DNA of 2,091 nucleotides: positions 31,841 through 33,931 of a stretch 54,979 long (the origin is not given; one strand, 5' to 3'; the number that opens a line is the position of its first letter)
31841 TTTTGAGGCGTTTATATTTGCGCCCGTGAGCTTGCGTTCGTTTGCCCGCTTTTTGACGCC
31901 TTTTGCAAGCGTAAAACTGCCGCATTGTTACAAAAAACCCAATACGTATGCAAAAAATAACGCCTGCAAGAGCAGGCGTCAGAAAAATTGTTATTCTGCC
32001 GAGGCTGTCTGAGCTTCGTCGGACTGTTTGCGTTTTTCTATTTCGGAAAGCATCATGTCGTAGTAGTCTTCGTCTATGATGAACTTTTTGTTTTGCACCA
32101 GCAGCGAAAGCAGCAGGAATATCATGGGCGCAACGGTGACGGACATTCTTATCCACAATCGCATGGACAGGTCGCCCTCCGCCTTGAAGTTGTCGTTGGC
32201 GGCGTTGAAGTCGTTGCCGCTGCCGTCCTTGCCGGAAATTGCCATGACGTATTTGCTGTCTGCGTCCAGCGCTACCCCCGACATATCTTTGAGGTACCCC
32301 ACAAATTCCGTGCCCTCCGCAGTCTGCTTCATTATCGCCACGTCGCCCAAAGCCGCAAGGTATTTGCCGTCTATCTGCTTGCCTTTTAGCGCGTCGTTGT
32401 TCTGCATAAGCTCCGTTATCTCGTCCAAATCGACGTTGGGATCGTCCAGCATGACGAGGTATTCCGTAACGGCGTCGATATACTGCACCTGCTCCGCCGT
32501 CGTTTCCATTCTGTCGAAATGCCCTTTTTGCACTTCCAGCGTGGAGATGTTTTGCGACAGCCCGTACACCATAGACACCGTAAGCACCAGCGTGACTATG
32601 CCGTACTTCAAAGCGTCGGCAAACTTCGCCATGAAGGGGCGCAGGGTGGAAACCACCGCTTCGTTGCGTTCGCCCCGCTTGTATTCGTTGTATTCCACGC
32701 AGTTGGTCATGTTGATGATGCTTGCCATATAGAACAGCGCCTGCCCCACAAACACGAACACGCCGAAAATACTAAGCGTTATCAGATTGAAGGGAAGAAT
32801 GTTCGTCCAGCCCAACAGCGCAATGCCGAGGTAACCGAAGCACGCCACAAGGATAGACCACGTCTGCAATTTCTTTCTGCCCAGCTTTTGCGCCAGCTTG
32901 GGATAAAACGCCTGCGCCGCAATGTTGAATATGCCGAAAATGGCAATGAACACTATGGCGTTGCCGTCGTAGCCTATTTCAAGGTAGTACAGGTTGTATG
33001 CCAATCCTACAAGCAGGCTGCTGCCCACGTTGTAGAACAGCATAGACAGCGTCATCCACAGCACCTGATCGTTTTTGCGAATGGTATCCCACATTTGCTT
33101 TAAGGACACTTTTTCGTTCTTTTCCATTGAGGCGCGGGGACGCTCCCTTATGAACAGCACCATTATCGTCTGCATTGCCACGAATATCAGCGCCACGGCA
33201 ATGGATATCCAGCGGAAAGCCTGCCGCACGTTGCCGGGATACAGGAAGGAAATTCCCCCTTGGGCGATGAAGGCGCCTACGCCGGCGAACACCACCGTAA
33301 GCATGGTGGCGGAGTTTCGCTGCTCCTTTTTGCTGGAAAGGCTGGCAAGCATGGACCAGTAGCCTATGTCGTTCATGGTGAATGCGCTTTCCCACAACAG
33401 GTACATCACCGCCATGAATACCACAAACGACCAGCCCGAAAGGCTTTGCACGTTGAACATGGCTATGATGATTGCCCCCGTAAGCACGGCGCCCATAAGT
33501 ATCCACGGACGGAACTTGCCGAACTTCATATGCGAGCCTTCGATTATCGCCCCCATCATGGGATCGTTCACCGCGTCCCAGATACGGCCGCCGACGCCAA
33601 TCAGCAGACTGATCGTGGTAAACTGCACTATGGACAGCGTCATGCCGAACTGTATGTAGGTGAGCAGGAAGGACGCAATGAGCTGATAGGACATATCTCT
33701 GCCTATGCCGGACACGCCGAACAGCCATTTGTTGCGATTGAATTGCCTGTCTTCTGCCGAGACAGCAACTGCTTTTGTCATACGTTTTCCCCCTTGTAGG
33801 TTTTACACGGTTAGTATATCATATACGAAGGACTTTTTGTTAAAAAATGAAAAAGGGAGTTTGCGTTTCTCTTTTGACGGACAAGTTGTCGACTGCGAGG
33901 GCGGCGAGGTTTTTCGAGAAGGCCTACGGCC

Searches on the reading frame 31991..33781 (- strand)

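Call 73: search_protein_families(library=pfam, proteins=[window:31991-33781:-], max_evalue=0.0001)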
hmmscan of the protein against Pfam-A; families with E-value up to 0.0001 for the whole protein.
window:31991-33781:- (596 aa): 2 families
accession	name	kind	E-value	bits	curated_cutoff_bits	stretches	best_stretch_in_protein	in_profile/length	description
PF13347.12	MFS_2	-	3e-46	158.3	27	1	21-403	2-384/427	MFS/sugar transport protein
PF07690.21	MFS_1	-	4.7e-15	55.8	33.4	1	145-351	109-316/347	Major Facilitator Superfamily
